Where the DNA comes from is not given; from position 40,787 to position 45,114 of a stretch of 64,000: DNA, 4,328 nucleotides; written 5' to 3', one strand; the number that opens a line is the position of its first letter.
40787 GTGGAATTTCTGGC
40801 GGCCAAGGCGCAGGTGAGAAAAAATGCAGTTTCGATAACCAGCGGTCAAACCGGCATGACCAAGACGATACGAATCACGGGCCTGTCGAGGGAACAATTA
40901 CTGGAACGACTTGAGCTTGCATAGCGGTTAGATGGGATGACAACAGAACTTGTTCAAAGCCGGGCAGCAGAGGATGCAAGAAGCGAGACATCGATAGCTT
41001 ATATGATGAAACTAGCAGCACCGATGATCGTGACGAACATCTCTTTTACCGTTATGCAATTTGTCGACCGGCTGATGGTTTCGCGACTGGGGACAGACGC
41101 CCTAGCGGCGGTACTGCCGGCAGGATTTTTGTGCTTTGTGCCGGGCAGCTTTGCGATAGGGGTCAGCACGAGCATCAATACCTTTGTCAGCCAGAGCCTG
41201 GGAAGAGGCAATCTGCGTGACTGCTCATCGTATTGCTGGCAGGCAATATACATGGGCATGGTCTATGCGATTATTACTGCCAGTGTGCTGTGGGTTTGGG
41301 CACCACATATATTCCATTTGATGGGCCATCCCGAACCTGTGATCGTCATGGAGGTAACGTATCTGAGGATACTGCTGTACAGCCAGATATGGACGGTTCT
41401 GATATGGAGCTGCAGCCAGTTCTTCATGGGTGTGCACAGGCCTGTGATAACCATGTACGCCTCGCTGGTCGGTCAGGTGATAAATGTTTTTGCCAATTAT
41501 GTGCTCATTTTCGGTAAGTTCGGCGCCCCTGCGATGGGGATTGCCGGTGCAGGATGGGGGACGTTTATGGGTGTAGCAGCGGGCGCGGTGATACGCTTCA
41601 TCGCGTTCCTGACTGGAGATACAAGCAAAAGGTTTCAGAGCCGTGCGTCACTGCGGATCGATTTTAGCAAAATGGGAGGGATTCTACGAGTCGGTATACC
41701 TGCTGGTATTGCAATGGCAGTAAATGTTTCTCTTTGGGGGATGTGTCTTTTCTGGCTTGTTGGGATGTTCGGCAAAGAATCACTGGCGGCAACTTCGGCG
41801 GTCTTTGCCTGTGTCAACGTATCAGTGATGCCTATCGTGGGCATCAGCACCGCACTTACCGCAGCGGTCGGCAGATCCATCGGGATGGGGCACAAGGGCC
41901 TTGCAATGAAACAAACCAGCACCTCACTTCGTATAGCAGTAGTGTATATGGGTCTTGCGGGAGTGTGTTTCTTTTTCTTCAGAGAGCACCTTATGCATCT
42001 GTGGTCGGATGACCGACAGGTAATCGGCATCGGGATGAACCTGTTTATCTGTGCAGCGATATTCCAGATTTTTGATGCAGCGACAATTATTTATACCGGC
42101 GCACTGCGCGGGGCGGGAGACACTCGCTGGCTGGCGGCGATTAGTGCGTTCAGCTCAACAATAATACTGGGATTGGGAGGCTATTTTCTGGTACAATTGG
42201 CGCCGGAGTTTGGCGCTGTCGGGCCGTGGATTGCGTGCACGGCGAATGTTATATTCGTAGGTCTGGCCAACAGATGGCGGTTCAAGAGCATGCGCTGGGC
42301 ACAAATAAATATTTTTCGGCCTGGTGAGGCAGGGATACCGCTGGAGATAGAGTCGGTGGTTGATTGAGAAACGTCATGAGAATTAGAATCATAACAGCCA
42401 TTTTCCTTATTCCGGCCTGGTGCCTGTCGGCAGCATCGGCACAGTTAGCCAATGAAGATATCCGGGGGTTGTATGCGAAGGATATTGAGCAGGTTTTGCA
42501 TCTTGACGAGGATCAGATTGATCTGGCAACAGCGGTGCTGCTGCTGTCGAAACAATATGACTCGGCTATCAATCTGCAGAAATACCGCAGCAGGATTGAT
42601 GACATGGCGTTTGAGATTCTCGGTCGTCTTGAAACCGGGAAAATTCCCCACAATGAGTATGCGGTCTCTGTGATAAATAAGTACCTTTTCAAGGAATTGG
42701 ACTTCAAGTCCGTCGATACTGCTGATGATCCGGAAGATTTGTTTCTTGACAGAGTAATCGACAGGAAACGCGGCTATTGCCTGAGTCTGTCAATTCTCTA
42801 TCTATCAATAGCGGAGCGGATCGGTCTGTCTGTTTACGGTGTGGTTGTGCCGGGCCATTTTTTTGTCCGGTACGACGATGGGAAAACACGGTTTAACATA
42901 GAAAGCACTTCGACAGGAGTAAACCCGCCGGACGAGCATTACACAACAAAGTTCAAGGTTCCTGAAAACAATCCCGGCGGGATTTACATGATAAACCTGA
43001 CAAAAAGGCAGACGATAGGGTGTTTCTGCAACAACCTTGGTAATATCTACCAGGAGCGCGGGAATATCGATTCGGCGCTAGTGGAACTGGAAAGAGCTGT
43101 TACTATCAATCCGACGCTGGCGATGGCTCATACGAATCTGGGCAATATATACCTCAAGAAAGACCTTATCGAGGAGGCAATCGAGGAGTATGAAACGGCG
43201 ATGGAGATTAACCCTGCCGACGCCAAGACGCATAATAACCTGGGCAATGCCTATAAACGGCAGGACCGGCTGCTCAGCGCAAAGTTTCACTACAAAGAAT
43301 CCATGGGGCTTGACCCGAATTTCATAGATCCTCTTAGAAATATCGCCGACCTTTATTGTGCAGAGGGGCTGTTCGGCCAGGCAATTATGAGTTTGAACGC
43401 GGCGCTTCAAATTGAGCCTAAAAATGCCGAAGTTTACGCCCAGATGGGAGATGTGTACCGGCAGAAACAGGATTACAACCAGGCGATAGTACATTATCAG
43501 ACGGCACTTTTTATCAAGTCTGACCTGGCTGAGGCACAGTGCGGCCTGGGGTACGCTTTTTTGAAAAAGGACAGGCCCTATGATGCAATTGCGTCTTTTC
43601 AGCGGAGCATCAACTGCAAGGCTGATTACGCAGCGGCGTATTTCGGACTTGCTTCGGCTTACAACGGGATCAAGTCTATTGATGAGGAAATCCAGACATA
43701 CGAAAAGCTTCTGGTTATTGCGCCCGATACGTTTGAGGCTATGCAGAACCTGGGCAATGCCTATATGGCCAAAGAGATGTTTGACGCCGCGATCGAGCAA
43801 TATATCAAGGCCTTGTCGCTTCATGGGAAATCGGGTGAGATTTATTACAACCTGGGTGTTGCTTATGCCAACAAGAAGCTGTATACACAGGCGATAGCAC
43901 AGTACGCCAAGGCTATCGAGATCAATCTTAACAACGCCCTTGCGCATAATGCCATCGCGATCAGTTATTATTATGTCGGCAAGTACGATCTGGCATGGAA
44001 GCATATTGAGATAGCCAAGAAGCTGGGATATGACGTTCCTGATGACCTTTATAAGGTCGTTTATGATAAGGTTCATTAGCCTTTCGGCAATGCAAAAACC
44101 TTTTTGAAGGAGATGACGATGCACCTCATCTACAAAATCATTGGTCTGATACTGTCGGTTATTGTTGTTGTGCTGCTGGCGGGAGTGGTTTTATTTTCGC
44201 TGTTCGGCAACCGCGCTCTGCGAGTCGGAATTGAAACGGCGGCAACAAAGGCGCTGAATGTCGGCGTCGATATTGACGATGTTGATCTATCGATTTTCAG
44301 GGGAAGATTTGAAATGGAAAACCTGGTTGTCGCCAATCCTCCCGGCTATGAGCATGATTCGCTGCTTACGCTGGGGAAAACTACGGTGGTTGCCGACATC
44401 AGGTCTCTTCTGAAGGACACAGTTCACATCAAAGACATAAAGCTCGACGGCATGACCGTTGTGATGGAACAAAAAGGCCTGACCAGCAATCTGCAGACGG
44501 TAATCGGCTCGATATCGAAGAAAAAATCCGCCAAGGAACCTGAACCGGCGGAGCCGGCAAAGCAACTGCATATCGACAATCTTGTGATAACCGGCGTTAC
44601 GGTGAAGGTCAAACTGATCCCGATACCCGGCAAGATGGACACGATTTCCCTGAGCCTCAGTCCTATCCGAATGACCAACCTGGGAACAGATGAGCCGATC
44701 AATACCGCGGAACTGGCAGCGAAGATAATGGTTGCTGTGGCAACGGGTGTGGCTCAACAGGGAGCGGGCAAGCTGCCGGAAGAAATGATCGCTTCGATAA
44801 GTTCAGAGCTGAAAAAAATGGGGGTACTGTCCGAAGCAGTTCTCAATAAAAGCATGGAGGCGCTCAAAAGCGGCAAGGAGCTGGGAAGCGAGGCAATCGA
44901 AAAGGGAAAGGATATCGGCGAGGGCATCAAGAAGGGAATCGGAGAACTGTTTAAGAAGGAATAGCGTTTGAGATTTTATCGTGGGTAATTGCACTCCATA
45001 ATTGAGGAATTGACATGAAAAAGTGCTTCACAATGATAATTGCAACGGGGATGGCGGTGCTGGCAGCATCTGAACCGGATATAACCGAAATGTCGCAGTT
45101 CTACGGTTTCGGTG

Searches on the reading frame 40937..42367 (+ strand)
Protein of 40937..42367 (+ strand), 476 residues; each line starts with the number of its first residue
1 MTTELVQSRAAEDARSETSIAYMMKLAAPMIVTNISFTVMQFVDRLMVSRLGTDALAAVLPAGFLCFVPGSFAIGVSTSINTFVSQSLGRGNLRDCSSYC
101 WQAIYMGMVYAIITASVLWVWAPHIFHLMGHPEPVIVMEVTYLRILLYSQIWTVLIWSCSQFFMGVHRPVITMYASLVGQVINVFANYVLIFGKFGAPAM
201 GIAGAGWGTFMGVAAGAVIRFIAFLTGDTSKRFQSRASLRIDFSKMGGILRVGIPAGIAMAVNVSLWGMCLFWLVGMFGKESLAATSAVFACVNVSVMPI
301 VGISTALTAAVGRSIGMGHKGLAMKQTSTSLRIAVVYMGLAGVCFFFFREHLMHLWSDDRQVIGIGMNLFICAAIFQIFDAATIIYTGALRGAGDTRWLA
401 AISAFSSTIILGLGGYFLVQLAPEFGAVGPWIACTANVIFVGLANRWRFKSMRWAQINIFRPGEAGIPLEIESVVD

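Call 29: search_protein_families(library=pfam, proteins=[window:40937-42367:+], max_evalue=0.001)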
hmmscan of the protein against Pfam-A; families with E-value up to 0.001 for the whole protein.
window:40937-42367:+ (476 aa): 1 family
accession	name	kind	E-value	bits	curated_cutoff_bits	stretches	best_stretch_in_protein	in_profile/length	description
PF01554.23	MatE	-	2e-51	174.3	24.9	2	29-189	1-161/161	MatE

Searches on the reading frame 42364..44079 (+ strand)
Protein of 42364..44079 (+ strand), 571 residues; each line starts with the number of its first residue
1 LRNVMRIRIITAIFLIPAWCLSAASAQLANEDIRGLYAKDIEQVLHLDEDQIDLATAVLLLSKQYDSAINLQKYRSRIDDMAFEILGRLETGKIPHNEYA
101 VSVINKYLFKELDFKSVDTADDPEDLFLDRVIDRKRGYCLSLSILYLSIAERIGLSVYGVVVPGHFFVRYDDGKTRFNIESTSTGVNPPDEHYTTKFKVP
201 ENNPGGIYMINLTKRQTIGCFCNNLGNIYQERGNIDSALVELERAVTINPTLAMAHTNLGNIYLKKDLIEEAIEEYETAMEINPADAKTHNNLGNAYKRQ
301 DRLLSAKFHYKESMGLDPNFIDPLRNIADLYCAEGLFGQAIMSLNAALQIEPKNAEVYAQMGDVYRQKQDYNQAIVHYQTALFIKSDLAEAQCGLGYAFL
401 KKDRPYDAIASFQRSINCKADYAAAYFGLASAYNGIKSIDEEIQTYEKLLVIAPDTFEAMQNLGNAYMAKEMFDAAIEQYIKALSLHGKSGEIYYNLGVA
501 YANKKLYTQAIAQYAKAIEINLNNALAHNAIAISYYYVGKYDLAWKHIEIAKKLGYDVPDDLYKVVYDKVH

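Call 29: search_protein_families(library=pfam, proteins=[window:42364-44079:+], max_evalue=0.001)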
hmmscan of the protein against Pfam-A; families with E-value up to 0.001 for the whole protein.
window:42364-44079:+ (571 aa): 19 families
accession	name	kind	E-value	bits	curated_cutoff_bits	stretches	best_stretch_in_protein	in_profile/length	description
PF13414.12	TPR_11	-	7.6e-55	182.8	26.8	6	362-402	1-41/42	TPR repeat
PF00515.34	TPR_1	-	6.5e-48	159.1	27.8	6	253-284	1-32/34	Tetratricopeptide repeat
PF13181.12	TPR_8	-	1.9e-39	130.9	25.7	2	255-285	3-33/34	Tetratricopeptide repeat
PF07719.23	TPR_2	-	4.7e-39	129.7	27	5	253-285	1-33/34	Tetratricopeptide repeat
PF13431.12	TPR_17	-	2.7e-30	102.5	24.4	1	276-306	2-32/34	Tetratricopeptide repeat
PF13424.12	TPR_12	-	1.6e-26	92.8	30.1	3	252-315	2-73/77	Tetratricopeptide repeat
PF13432.12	TPR_16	-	9.2e-23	80.8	32.7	1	463-519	3-59/65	Tetratricopeptide repeat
PF13369.12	Transglut_core2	-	9.5e-23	80.8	23.5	1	73-179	2-108/155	Transglutaminase-like superfamily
PF13428.12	TPR_14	-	1.1e-19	69.3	23.5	0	458-498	2-42/44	Tetratricopeptide repeat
PF14559.12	TPR_19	-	1.3e-19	70.7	25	3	231-287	3-59/68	Tetratricopeptide repeat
PF13176.12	TPR_7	-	1.3e-14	53.4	27.9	0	459-487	1-29/36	Tetratricopeptide repeat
PF13374.12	TPR_10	-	5.9e-13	48.8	27.5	0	222-248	5-31/42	Tetratricopeptide repeat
PF13371.12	TPR_9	-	8.8e-10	38.9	35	0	225-287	1-63/73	Tetratricopeptide repeat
PF25063.1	ARM_TT21_C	-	2.3e-09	37.8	35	1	327-422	101-197/209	Tetratricopeptide repeat protein 21 C-terminal ARM domain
PF13174.12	TPR_6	-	7.6e-09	36.1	26.3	0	494-519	3-28/33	Tetratricopeptide repeat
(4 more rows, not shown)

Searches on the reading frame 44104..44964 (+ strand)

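Call 29: search_protein_families(library=pfam, proteins=[window:44104-44964:+], max_evalue=0.001)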
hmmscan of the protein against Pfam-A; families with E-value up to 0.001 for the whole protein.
window:44104-44964:+ (286 aa): 3 families
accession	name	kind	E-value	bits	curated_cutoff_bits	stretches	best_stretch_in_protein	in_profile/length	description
PF05359.17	DUF748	-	1.6e-10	40.2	50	1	18-169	19-166/1037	Domain of Unknown Function (DUF748)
PF05170.20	AsmA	-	7.5e-09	35.4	29.8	1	6-167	1-169/607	AsmA family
PF13116.12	YhdP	-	1.2e-07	30.5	46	1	6-163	1-148/1224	YhdP protein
